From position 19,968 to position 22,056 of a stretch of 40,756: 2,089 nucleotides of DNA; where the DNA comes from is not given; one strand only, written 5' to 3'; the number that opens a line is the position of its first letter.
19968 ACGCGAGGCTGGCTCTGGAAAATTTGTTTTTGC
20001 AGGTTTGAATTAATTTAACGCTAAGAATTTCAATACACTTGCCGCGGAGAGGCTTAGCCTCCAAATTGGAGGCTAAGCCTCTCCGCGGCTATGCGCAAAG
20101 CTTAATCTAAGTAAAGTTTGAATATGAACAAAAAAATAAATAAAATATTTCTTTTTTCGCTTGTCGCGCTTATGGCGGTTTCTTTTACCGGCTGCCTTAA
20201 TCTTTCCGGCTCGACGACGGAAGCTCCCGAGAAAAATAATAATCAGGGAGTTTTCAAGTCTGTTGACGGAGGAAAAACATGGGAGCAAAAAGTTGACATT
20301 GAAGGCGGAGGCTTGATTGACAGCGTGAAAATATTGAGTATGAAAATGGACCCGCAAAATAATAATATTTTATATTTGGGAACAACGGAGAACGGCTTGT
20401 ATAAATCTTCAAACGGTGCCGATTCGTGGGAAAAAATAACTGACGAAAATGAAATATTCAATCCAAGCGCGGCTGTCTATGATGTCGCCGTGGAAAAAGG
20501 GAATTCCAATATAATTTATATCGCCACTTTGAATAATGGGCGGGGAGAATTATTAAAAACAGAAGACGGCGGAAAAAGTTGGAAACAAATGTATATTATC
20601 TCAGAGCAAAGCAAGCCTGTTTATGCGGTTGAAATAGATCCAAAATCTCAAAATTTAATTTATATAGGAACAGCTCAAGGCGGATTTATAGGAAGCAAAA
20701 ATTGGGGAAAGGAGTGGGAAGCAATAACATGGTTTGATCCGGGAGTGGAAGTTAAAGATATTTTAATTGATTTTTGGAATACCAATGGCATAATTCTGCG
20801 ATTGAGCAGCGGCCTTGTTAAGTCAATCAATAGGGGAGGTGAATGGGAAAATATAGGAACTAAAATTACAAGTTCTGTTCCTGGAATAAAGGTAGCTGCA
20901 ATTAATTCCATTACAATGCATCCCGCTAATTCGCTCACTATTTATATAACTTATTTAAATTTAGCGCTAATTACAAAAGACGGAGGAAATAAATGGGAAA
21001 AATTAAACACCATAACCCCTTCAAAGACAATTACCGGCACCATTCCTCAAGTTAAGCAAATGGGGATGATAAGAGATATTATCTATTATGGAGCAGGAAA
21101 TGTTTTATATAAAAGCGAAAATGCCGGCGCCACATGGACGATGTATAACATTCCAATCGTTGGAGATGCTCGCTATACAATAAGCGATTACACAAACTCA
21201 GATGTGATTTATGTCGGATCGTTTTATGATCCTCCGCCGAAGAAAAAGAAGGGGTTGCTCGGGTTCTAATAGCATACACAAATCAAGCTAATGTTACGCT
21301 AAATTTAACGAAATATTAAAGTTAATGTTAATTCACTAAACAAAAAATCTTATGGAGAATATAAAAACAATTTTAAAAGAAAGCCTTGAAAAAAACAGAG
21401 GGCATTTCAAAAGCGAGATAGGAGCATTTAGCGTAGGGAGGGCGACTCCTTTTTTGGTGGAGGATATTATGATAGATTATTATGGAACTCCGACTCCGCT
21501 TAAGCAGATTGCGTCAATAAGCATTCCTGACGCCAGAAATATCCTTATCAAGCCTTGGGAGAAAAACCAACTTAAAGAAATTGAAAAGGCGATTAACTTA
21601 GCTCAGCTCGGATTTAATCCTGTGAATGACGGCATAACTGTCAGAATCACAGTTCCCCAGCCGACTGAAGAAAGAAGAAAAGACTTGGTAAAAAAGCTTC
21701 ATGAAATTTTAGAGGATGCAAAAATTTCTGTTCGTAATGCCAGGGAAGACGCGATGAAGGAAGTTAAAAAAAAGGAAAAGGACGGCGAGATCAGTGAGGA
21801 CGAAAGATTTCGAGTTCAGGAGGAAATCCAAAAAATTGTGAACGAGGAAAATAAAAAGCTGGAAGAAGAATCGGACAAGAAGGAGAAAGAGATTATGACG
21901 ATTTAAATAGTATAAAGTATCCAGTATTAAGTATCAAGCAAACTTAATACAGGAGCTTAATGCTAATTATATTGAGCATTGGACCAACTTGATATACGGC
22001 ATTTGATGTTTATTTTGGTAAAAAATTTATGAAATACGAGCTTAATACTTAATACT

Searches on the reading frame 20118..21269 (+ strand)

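Call 9: search_protein_families(library=pfam, proteins=[window:20118-21269:+])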
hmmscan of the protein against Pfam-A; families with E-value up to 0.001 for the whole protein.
window:20118-21269:+ (383 aa): 4 families
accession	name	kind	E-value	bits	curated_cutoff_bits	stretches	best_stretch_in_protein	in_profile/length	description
PF15902.12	Sortilin-Vps10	-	3.3e-20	72.7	33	1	45-158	3-112/446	Sortilin, neurotensin receptor 3,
PF14870.12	PSII_BNR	-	2.5e-08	34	27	0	142-203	37-97/303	Photosynthesis system II assembly factor YCF48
PF02012.26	BNR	-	2.8e-06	26.9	27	0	47-56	2-11/12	BNR/Asp-box repeat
PF13088.12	BNR_2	-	6.4e-05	22.9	31.4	0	95-165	189-258/277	BNR repeat-like domain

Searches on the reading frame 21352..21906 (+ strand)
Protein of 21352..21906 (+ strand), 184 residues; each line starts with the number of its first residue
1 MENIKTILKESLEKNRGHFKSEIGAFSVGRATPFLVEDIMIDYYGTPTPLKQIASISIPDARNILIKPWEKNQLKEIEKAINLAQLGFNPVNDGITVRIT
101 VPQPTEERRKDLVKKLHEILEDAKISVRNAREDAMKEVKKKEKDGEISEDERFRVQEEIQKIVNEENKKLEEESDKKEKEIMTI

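Call 9: search_protein_families(library=pfam, proteins=[window:21352-21906:+])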
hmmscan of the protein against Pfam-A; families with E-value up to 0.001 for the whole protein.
window:21352-21906:+ (184 aa): 1 family
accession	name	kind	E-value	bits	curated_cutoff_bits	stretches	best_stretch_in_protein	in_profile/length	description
PF01765.24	RRF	-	4.9e-59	199.3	29.7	1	19-182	1-164/164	Ribosome recycling factor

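Call 15: find_encoding_contigs(protein=window:21352-21906:+, flank=10000, max_places=10)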
Protein window:21352-21906:+ (184 aa): no gene with exactly this product is on record in the collection.
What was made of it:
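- Tried and rejected: An exact look-up of the window's RRF in public assemblies found no record, so same-strain polymorphism could not be tested (call 15).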

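Call 16: find_related_loci(query=window:21352-21906:+, collection=genome_contigs, flank=10000)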
Query window:21352-21906:+ (184 aa) in genome_contigs; peptide patterns used: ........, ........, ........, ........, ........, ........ (x = any residue, [..] = any of these).
232 stretches matched a pattern; 68 encode a relative of the query (tblastn E <= 1e-3); 68 distinct loci.
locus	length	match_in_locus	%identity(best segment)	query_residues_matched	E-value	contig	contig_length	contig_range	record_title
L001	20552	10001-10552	81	1-184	1e-92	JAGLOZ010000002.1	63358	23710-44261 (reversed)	MAG: Candidatus Paceibacterota bacterium isolate RS_7_61 ROV157_7.bin.61.fa_2, whole genome shotgun sequence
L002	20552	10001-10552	79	1-184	4e-86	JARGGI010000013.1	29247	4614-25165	MAG: Patescibacteria group bacterium isolate C14-28 NODE_13_length_29247_cov_20.498800, whole genome shotgun sequence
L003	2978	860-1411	73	1-184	6e-87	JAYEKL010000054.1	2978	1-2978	MAG: Patescibacteria group bacterium isolate MAG138 MAG138_54, whole genome shotgun sequence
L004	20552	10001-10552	74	1-184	4e-80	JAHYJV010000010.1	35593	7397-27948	MAG: Patescibacteria group bacterium isolate KA31 NODE_664_length_35593_cov_170.785400, whole genome shotgun sequence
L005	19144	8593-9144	77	1-184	8e-78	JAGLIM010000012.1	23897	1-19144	MAG: Candidatus Paceibacterota bacterium isolate RS_2_5 ROV157_2.bin.5.fa_12, whole genome shotgun sequence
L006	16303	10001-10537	47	4-182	1e-50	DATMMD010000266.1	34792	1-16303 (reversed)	MAG TPA_asm: Bryobacteraceae bacterium isolate SMAG_U12814 k141_4451705, whole genome shotgun sequence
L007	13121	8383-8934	45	1-184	4e-49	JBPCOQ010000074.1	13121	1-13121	MAG: Bryobacteraceae bacterium isolate TH_ant_mag_160 S1Ck127_5675323_flag_0_multi_38.9708_len_13121, whole genome shotg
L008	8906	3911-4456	45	3-184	5e-49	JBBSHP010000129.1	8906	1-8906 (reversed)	MAG: Bryobacterales bacterium isolate LS3_sbin.1 LS3_sbin.1_K_683521_L_8906_cov_9.0983, whole genome shotgun sequence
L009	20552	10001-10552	45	1-184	2e-48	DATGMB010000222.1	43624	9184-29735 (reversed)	MAG TPA_asm: Bryobacteraceae bacterium isolate SMAG_U9901 k141_97580, whole genome shotgun sequence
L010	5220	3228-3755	45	9-184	3e-48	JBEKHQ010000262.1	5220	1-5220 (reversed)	MAG: Bryobacteraceae bacterium isolate SPRUCE 280 SPRUCE_280_262, whole genome shotgun sequence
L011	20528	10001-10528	44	9-184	3e-48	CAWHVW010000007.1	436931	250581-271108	MAG: uncultured Acidobacteriota bacterium isolate MFD04463.bin.2.212 genome assembly, contig: contig_78085, whole genome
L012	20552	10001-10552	44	1-184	1e-47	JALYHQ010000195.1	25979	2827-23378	MAG: Acidobacteriota bacterium isolate HIE bin3 SD1475-77_k127_884978, whole genome shotgun sequence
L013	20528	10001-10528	46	9-184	1e-47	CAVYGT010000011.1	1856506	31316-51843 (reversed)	MAG: Terriglobia bacterium isolate MFD05377.bin.1.65 genome assembly, contig: contig_64765, whole genome shotgun sequenc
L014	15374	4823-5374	43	1-184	9e-48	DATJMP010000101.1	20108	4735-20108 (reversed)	MAG TPA_asm: Bryobacteraceae bacterium isolate SMAG_U14838 k141_3622118, whole genome shotgun sequence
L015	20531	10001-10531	45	8-184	7e-48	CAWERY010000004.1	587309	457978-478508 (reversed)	MAG: uncultured Solibacteraceae bacterium isolate MFD04967.bin.2.95 genome assembly, contig: contig_20698, whole genome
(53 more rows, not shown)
